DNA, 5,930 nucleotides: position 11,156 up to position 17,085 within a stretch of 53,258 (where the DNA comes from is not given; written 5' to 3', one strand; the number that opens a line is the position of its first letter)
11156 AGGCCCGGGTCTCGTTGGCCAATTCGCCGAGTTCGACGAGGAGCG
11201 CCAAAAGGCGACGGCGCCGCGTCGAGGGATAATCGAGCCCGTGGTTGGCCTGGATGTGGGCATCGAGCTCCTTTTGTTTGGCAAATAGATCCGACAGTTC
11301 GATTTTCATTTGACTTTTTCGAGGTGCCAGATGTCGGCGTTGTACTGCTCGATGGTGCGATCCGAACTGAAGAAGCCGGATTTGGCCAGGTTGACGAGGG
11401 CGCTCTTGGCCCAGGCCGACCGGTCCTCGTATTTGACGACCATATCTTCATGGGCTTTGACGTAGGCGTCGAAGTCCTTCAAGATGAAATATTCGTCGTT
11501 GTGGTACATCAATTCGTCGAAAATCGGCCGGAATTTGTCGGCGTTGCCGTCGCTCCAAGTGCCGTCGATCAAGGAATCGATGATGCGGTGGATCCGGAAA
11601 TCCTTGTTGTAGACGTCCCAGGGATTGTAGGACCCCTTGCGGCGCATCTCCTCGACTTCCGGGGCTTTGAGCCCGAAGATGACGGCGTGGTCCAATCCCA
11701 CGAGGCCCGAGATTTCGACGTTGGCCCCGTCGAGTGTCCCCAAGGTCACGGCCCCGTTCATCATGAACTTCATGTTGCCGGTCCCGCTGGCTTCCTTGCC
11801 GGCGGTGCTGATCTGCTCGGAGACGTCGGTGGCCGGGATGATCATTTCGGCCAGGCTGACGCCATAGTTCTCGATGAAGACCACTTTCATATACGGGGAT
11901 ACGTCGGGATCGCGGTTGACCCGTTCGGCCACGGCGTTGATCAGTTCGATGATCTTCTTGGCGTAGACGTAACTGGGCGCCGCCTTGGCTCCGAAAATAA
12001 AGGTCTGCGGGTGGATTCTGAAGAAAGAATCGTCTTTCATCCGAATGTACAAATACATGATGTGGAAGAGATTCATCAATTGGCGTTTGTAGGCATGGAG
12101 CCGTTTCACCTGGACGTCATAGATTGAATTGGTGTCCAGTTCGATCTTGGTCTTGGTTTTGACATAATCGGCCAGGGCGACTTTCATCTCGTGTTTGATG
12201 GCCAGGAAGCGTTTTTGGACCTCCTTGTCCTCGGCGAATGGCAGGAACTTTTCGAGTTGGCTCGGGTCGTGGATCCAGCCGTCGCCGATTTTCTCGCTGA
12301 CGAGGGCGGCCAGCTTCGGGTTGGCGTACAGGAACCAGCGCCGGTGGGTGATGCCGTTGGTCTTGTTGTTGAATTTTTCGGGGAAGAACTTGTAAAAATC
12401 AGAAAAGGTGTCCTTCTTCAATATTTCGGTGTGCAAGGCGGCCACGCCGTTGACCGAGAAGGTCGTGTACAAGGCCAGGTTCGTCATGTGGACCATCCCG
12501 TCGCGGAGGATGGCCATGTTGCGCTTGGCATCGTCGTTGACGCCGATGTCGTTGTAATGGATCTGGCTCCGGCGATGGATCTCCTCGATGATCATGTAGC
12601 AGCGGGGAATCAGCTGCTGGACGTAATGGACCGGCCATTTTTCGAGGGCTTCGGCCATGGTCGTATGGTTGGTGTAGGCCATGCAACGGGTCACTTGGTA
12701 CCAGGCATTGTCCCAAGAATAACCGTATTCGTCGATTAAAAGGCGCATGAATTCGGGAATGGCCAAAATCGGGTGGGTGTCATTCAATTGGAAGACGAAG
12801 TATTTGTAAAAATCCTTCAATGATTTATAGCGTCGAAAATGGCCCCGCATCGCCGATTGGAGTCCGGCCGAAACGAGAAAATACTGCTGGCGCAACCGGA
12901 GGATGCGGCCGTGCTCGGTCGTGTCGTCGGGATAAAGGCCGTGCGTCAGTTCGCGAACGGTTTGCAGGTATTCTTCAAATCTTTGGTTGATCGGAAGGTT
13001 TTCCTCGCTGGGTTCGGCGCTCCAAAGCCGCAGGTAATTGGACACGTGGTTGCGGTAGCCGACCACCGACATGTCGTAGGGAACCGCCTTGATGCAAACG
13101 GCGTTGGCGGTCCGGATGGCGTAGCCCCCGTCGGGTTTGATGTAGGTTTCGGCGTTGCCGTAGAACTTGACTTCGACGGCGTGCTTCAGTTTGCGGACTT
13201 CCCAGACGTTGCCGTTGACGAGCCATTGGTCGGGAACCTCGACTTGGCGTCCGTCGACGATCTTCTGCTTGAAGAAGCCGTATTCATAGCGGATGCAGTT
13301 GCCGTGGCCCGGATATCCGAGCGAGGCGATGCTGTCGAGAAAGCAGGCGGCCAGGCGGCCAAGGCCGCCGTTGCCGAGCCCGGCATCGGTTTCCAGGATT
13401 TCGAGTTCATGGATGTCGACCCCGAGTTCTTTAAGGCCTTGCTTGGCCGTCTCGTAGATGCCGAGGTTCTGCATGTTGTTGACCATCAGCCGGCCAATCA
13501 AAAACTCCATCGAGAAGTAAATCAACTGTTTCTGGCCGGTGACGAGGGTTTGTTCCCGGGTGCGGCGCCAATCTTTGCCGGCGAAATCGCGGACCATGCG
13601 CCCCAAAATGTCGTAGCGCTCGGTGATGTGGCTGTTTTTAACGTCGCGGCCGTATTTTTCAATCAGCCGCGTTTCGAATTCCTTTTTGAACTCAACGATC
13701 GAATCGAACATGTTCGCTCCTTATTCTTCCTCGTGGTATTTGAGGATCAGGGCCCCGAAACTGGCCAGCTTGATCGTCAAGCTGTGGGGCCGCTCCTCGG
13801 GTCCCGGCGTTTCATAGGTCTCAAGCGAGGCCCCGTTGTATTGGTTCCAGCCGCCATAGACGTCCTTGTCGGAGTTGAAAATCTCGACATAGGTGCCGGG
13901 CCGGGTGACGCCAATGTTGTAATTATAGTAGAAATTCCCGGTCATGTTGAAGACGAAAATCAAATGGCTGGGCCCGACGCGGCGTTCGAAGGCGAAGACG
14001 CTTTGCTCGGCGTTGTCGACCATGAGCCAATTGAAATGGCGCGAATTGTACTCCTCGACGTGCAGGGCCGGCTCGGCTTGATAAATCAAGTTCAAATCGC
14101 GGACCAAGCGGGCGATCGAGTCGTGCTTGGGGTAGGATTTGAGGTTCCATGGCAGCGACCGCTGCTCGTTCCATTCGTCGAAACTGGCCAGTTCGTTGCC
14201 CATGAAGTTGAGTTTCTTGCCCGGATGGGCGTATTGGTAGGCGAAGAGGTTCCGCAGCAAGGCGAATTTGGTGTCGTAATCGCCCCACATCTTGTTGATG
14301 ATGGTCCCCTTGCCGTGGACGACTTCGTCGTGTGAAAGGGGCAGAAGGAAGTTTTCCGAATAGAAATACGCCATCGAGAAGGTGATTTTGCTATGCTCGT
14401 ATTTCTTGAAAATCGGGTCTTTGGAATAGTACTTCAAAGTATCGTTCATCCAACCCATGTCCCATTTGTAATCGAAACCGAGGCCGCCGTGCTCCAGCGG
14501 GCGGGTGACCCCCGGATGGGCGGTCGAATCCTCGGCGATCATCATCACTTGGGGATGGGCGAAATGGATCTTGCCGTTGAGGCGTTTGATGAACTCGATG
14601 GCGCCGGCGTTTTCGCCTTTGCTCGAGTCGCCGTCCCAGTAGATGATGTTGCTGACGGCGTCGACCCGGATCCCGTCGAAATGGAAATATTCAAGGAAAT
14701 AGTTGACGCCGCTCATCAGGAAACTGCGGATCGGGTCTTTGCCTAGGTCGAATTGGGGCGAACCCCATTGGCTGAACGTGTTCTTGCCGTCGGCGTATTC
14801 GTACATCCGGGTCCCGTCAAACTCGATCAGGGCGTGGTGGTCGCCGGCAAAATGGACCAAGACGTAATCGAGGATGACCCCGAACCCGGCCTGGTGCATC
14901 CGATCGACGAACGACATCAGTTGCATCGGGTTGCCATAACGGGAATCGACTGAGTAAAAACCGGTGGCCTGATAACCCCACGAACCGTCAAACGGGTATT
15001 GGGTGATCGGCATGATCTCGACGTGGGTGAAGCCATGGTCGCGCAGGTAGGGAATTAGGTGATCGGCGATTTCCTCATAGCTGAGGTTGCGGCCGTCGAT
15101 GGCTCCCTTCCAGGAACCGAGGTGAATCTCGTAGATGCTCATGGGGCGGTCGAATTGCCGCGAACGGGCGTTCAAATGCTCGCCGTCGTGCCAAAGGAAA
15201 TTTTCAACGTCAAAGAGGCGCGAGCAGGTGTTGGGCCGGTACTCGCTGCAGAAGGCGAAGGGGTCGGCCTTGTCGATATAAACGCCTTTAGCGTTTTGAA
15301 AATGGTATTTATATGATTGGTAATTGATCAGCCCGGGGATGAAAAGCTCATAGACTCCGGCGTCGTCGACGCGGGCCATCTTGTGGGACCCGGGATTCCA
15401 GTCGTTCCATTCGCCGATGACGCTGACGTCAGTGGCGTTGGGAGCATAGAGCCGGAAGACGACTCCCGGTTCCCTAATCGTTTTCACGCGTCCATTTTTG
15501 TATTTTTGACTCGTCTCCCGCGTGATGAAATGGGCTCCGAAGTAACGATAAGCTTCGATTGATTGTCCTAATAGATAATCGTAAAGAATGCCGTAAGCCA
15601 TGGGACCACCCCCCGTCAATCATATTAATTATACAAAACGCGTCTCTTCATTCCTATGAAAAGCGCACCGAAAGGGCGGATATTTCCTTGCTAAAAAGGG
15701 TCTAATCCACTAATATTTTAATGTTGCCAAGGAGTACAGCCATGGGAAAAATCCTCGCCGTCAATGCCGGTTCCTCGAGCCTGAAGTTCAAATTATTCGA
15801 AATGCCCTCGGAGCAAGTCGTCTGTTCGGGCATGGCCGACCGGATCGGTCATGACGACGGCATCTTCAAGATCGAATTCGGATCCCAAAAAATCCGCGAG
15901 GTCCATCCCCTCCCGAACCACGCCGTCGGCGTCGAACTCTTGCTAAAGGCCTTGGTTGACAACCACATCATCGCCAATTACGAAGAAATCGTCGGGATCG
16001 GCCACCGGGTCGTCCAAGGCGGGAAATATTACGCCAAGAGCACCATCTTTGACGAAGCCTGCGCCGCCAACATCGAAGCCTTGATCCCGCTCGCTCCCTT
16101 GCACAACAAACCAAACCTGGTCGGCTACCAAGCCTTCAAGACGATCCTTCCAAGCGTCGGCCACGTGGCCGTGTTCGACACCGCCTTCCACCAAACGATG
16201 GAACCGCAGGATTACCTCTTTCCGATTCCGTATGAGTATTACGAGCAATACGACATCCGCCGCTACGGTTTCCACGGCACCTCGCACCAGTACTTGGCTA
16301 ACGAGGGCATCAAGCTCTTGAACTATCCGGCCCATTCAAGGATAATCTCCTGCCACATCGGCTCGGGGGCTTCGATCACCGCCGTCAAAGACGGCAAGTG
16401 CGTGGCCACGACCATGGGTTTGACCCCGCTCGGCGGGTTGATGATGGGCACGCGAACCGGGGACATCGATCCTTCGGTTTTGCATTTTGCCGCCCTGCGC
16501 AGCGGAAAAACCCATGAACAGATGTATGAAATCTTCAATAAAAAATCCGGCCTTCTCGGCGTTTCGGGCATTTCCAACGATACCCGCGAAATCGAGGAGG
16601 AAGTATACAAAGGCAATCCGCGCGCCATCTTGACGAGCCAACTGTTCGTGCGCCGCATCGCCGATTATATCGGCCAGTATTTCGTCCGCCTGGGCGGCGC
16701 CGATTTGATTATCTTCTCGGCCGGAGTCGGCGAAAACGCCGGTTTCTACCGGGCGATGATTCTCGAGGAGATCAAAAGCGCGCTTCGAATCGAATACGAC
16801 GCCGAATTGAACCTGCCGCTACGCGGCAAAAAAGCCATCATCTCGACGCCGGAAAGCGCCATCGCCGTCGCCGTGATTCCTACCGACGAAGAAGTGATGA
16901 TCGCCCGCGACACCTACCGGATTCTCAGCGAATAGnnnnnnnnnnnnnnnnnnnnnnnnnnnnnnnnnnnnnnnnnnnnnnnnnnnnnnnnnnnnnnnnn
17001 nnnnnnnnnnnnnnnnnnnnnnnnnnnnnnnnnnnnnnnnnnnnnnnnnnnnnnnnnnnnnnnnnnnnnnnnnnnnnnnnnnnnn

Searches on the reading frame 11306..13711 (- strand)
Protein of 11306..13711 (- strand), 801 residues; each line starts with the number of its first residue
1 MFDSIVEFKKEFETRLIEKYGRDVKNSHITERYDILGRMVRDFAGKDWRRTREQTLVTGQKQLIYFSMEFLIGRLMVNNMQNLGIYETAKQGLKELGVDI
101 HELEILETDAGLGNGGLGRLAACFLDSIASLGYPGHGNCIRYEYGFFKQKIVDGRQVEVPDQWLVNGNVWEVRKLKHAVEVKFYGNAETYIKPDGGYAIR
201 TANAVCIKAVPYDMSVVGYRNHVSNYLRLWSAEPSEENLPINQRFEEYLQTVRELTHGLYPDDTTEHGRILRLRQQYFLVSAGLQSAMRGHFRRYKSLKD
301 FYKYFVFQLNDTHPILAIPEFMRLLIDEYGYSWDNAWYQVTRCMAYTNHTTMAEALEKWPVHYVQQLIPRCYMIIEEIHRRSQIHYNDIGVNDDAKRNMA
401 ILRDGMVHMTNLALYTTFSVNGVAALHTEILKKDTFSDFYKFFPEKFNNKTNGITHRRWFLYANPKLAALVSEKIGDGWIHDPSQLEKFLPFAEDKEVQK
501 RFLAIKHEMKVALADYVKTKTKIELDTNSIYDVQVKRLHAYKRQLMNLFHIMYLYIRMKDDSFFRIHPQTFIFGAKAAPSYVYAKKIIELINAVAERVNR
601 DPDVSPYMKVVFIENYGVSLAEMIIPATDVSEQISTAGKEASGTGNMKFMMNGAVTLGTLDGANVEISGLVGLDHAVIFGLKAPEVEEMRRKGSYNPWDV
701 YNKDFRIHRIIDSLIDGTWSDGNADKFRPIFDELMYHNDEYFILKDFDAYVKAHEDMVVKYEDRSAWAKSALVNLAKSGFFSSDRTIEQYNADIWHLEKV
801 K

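Call 36: search_protein_families(library=pfam, proteins=[window:11306-13711:-], max_evalue=0.00001)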
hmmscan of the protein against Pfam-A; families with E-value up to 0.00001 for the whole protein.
window:11306-13711:- (801 aa): 1 family
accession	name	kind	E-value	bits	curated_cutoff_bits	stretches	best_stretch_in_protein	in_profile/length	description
PF00343.26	Phosphorylase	-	7.3e-297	986.9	27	1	93-797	1-713/713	Carbohydrate phosphorylase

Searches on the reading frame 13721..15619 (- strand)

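Call 36: search_protein_families(library=pfam, proteins=[window:13721-15619:-], max_evalue=0.00001)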
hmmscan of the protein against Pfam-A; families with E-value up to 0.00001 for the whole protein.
window:13721-15619:- (632 aa): 3 families
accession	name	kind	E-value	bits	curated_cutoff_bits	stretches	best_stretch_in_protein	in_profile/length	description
PF02806.24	Alpha-amylase_C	-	1.1e-19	71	21.2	1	531-628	1-94/95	Alpha amylase, C-terminal all-beta domain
PF02922.24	CBM_48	-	1.4e-17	64.2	22.4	1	51-122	11-83/83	Carbohydrate-binding module 48 (Isoamylase N-terminal domain)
PF00128.31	Alpha-amylase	-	2.3e-13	50.6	22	1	185-267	22-102/446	Alpha amylase, catalytic domain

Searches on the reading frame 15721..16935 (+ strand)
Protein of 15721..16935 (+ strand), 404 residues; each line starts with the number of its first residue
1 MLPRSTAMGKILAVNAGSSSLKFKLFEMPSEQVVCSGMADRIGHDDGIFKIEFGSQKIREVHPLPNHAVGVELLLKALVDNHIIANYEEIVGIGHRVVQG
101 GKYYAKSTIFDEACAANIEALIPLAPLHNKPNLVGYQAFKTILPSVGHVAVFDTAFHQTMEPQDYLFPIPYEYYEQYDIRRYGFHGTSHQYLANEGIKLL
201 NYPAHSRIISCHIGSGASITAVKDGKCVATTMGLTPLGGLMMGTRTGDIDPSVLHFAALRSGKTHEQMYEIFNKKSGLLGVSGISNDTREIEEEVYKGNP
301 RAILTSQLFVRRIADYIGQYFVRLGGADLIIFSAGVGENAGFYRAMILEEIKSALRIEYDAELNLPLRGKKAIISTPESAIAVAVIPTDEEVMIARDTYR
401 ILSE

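Call 37: search_protein_families(library=pfam, proteins=[window:15721-16935:+], max_evalue=0.00001)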
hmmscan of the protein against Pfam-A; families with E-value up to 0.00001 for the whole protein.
window:15721-16935:+ (404 aa): 1 family
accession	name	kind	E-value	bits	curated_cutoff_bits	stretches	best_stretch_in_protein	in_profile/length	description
PF00871.23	Acetate_kinase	-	2.1e-136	455.1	22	1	10-396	1-392/392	Acetokinase family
